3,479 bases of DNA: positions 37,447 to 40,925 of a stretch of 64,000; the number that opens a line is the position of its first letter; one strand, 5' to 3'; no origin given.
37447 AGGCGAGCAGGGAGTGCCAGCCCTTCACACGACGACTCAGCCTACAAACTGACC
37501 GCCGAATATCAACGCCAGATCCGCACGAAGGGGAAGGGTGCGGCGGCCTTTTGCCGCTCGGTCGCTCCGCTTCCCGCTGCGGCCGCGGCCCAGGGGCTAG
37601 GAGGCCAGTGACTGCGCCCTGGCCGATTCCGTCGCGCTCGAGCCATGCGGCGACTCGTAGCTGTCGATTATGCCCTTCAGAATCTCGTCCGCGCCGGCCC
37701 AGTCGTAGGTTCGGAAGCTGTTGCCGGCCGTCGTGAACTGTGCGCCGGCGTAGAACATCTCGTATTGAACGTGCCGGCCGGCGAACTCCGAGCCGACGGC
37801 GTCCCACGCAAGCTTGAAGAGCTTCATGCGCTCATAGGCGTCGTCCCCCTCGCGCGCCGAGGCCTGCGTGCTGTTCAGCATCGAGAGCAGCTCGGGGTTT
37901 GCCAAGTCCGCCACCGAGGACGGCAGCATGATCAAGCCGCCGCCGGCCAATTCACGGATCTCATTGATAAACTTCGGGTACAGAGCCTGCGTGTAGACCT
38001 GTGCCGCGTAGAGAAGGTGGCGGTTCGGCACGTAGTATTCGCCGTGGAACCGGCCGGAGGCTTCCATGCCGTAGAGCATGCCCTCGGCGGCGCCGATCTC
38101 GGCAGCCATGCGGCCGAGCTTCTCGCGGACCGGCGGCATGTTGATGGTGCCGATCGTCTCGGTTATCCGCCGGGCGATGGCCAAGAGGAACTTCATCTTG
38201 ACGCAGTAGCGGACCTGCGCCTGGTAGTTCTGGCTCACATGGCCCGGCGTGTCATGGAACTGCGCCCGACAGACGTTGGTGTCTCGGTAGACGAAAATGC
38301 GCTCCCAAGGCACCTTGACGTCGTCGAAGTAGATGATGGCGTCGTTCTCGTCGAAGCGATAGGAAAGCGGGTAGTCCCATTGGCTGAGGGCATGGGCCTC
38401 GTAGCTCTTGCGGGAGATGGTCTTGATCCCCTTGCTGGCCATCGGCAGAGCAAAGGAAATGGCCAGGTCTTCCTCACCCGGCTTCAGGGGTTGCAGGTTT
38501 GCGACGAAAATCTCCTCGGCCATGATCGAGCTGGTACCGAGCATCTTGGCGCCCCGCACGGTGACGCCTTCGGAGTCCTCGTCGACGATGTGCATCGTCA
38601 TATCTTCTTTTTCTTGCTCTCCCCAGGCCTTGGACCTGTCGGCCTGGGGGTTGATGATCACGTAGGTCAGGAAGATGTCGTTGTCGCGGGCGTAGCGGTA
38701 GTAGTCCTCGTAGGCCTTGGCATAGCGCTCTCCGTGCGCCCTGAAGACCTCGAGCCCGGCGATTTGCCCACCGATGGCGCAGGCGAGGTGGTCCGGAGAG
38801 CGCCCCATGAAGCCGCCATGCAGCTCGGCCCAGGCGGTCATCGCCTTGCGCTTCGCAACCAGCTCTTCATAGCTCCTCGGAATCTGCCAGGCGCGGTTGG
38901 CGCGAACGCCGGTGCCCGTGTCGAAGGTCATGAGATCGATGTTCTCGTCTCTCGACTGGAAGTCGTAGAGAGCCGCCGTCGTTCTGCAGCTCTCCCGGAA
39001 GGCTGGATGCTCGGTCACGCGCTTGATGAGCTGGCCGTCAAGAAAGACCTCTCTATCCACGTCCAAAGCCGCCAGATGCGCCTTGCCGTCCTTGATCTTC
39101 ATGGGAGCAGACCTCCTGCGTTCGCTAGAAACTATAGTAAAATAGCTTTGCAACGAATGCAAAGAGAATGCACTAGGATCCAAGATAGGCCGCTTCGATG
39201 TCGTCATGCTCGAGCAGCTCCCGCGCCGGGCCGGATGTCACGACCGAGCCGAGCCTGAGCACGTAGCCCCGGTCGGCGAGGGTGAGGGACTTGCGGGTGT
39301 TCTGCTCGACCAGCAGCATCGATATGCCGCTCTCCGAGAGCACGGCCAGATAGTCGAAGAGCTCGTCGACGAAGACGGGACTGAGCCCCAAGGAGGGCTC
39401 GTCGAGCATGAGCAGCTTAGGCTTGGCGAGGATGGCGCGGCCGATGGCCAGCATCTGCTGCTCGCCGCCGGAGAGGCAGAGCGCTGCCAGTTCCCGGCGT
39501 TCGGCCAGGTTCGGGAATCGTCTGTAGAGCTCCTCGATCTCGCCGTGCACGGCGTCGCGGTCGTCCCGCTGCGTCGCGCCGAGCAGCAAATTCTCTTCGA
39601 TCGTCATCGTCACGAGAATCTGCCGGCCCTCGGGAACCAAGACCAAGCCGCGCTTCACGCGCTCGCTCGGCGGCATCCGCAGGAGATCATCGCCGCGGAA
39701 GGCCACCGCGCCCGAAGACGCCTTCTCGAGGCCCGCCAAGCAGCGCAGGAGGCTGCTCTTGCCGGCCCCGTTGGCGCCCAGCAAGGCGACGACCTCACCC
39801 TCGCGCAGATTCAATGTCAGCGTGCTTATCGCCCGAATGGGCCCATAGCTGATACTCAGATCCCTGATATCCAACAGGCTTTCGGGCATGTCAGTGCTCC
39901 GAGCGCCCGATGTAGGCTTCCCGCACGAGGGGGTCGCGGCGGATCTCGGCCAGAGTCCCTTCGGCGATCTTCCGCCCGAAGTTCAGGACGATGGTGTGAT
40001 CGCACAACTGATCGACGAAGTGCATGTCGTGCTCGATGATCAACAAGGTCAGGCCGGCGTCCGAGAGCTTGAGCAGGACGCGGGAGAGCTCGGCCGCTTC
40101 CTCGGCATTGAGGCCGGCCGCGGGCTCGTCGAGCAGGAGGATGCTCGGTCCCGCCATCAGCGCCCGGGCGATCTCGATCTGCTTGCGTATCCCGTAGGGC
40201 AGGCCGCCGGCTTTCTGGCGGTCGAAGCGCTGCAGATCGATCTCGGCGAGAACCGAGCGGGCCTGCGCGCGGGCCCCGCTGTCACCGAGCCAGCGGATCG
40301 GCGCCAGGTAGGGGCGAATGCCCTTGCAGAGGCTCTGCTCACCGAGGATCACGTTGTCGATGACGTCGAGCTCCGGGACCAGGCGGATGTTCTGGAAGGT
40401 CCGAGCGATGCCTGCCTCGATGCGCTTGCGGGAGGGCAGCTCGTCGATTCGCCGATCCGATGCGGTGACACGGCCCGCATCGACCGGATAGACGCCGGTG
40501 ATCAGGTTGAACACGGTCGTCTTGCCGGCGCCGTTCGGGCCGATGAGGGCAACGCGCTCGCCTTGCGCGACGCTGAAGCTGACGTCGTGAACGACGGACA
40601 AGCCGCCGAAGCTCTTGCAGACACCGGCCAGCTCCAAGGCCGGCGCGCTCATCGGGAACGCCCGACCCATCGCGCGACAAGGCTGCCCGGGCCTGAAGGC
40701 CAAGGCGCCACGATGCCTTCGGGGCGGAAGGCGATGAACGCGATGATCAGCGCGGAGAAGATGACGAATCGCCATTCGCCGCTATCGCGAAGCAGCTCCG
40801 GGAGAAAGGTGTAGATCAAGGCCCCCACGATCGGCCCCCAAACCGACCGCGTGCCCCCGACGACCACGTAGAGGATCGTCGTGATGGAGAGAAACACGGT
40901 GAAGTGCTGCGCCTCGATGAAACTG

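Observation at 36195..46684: Ten-gene catabolic island tied together by a thrice-repeated GntR-type operator, wedged between the che operon and ctrA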

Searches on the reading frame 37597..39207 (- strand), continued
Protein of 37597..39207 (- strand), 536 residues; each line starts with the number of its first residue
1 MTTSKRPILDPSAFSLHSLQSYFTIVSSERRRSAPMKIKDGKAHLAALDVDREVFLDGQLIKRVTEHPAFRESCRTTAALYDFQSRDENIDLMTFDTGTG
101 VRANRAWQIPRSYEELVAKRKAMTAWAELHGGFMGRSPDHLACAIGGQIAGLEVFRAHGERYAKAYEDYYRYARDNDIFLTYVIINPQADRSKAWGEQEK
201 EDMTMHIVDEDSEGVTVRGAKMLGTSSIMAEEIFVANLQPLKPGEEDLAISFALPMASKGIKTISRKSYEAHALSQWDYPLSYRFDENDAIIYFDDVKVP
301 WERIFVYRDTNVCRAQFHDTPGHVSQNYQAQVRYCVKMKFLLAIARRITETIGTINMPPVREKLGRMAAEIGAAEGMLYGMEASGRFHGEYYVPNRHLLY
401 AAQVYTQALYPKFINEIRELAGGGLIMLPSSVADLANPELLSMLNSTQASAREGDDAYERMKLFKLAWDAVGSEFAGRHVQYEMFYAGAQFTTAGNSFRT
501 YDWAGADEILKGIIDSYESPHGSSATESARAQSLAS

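Call 97: list_cluster_members(proteins=[P0017, P0020, P0026, P0029, P0030, P0037, P0040, P0061, P0087, P0100])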
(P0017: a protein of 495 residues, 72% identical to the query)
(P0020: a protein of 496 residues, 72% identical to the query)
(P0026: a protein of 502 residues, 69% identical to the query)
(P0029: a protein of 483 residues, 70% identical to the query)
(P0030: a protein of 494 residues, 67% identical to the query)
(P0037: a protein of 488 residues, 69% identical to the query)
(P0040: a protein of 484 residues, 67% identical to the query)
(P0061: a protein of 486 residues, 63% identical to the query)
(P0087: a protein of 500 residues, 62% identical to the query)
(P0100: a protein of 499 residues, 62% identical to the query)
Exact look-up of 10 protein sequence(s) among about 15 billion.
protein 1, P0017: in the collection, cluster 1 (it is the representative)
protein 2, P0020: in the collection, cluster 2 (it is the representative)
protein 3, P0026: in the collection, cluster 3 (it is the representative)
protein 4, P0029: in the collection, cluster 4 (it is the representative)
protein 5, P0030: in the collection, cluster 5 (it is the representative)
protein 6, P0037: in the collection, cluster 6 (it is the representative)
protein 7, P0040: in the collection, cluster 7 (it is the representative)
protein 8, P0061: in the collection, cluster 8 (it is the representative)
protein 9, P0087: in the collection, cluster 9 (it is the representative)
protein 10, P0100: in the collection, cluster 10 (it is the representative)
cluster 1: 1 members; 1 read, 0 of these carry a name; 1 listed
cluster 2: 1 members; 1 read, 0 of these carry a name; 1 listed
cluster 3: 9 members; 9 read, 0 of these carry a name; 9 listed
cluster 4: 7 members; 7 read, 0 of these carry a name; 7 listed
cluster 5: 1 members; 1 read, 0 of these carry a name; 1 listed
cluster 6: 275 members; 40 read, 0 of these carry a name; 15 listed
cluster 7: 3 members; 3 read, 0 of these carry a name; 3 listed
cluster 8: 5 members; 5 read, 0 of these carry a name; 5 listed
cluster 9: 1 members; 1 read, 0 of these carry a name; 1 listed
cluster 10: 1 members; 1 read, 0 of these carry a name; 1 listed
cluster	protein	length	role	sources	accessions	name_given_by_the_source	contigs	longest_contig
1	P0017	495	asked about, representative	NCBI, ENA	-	-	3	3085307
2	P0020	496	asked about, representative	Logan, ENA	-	-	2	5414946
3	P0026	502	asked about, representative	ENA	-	-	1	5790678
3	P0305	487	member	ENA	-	-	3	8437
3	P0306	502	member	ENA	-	-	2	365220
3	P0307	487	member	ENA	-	-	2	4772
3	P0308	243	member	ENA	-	-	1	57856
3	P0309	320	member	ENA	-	-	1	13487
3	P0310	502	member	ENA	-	-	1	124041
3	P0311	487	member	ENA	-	-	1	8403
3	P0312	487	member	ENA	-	-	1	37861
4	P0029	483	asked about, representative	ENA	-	-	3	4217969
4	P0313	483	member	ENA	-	-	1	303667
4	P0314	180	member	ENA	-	-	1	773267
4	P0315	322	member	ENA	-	-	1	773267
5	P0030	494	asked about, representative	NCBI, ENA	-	-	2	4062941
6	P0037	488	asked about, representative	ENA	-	-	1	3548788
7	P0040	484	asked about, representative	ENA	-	-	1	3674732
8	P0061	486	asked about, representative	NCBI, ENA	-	-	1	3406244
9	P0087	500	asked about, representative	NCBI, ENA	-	-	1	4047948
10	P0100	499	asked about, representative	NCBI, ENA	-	-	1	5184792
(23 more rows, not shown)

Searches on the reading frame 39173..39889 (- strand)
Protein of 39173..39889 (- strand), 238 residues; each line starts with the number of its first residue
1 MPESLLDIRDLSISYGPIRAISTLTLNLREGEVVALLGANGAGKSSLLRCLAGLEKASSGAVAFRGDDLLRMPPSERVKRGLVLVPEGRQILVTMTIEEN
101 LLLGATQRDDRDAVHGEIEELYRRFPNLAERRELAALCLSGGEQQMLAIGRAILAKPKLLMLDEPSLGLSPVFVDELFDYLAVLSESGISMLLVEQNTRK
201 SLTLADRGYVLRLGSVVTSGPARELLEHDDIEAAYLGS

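Call 4: search_protein_families(library=pfam, proteins=[window:39173-39889:-])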
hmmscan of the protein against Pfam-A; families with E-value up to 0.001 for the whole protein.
window:39173-39889:- (238 aa): 3 families
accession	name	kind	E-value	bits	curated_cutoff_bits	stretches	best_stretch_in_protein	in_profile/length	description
PF00005.33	ABC_tran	-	5.2e-29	102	25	1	23-166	3-136/137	ABC transporter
PF13304.12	AAA_21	-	6.8e-09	36.6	27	1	34-55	2-23/304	AAA domain, putative AbiEii toxin, Type IV TA system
PF20703.3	nSTAND1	-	9.6e-05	22.6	27.1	1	15-59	17-59/379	Novel STAND NTPase 1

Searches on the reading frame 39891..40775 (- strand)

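Call 4: search_protein_families(library=pfam, proteins=[window:39891-40775:-])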
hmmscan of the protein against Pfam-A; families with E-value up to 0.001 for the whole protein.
window:39891-40775:- (294 aa): 3 families
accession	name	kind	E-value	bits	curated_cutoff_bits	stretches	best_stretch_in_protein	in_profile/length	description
PF00005.33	ABC_tran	-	1.2e-29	104.1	25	1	63-219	2-136/137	ABC transporter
PF12399.14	BCA_ABC_TP_C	-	3.3e-10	39.8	25.5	1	268-293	1-26/27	Branched-chain amino acid ATP-binding cassette transporter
PF13304.12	AAA_21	-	2.5e-07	31.5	27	1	76-172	3-116/304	AAA domain, putative AbiEii toxin, Type IV TA system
